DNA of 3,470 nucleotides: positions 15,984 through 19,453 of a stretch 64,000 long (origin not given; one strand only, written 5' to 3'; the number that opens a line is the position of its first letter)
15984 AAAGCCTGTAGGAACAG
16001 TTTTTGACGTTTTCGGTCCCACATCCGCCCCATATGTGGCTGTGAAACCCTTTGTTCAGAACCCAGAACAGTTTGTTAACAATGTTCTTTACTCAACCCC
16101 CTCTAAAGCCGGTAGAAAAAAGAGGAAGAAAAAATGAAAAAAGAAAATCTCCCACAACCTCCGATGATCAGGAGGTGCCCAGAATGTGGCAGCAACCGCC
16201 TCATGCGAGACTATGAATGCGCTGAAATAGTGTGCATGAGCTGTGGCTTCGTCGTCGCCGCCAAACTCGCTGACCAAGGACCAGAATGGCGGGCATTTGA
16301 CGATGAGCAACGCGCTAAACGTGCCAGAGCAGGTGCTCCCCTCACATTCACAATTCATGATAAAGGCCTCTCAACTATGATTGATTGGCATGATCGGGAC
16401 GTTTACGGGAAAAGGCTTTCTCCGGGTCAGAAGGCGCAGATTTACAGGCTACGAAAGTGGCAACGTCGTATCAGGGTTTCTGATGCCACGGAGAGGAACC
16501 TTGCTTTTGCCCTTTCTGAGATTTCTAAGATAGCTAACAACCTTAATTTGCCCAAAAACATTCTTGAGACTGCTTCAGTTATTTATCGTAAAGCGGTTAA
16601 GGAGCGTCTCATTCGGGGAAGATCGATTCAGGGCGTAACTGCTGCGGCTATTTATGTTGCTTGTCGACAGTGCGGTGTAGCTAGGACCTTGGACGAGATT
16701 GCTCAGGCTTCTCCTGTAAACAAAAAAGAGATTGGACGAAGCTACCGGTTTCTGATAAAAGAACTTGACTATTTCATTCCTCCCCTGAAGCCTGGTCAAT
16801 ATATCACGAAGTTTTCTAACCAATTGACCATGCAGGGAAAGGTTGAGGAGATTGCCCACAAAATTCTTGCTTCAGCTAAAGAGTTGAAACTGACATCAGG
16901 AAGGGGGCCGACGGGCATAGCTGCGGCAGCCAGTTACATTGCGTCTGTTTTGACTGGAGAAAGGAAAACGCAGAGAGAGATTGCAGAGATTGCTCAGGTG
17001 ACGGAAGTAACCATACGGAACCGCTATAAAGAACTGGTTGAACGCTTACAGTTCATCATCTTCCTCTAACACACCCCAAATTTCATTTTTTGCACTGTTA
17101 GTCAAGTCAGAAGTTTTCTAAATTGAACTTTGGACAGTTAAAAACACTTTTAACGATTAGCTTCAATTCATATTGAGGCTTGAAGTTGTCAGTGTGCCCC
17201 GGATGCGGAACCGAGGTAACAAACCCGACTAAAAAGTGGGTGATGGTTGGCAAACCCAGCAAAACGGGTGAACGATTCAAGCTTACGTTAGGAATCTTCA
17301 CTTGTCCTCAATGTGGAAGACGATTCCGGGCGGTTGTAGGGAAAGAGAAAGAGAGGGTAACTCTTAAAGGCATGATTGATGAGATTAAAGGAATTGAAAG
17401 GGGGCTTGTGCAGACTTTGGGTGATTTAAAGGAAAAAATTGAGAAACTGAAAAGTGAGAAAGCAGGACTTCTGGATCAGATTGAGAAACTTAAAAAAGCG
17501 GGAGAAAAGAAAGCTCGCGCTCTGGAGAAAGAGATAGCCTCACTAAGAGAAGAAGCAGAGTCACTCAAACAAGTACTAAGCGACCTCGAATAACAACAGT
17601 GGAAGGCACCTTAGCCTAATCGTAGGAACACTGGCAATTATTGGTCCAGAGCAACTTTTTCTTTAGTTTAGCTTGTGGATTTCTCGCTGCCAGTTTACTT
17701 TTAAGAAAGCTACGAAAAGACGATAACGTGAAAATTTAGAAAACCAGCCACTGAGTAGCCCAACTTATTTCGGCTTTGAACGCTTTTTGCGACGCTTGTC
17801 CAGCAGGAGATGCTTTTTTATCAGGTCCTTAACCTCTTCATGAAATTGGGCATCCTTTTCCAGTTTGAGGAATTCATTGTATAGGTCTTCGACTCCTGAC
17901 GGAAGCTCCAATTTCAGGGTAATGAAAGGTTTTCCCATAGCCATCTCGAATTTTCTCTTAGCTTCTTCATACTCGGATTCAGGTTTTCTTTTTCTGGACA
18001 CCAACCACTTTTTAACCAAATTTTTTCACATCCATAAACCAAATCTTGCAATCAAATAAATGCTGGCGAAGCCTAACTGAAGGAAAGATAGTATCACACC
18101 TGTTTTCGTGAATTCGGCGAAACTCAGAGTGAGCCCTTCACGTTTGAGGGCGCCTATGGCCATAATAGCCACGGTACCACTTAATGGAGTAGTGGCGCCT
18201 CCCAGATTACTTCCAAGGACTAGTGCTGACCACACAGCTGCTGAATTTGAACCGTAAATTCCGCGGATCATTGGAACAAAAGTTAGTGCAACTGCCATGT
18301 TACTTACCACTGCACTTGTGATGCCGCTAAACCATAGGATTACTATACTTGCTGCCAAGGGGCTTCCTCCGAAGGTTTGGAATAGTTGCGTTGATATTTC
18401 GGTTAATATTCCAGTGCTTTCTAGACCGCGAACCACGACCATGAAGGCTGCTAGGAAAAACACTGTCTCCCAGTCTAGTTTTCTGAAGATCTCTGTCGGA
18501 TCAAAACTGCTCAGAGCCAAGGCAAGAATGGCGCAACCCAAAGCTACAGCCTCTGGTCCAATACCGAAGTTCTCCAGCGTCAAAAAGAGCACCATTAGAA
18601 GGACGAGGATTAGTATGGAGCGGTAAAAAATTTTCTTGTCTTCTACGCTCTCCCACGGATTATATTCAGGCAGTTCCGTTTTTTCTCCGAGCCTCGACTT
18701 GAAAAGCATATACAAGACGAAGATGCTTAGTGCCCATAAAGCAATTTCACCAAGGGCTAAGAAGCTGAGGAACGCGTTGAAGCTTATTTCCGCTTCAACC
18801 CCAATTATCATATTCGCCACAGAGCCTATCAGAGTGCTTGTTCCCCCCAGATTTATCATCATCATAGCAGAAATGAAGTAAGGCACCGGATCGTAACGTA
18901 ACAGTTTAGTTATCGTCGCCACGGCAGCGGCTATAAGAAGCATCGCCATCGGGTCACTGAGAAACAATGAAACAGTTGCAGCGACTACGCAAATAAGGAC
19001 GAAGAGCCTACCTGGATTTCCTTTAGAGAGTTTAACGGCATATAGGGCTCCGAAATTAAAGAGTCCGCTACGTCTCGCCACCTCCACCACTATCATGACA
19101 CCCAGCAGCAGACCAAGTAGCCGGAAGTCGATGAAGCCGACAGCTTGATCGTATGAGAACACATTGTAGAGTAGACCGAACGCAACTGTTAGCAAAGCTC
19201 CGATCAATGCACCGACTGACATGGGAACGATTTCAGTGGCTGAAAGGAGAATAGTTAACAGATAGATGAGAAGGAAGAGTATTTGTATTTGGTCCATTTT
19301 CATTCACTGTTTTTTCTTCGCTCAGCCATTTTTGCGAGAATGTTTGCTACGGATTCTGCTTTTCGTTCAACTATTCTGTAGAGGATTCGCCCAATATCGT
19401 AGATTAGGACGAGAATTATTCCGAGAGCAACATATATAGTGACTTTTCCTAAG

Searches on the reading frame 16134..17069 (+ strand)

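Call 24: search_protein_families(library=pfam, proteins=[window:16134-17069:+], max_evalue=0.00001)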
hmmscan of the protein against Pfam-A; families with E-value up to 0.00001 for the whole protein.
window:16134-17069:+ (311 aa): 2 families
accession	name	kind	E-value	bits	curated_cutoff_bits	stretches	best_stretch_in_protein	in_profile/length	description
PF00382.24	TFIIB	-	3.3e-48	162.1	23.6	2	121-209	3-91/92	Transcription factor TFIIB repeat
PF08271.17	Zn_Ribbon_TF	-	6.4e-14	51.7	29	1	14-55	2-43/43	TFIIB zinc-binding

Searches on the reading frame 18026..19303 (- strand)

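Call 24: search_protein_families(library=pfam, proteins=[window:18026-19303:-], max_evalue=0.00001)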
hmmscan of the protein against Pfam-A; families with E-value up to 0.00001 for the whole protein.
window:18026-19303:- (425 aa): 2 families
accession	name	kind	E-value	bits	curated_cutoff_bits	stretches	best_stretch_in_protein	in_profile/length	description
PF03600.22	CitMHS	-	2.3e-60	204.9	31.9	1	19-363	2-335/336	Citrate transporter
PF02040.21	ArsB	-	2.6e-22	80.2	22.2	1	11-410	3-412/423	Arsenical pump membrane protein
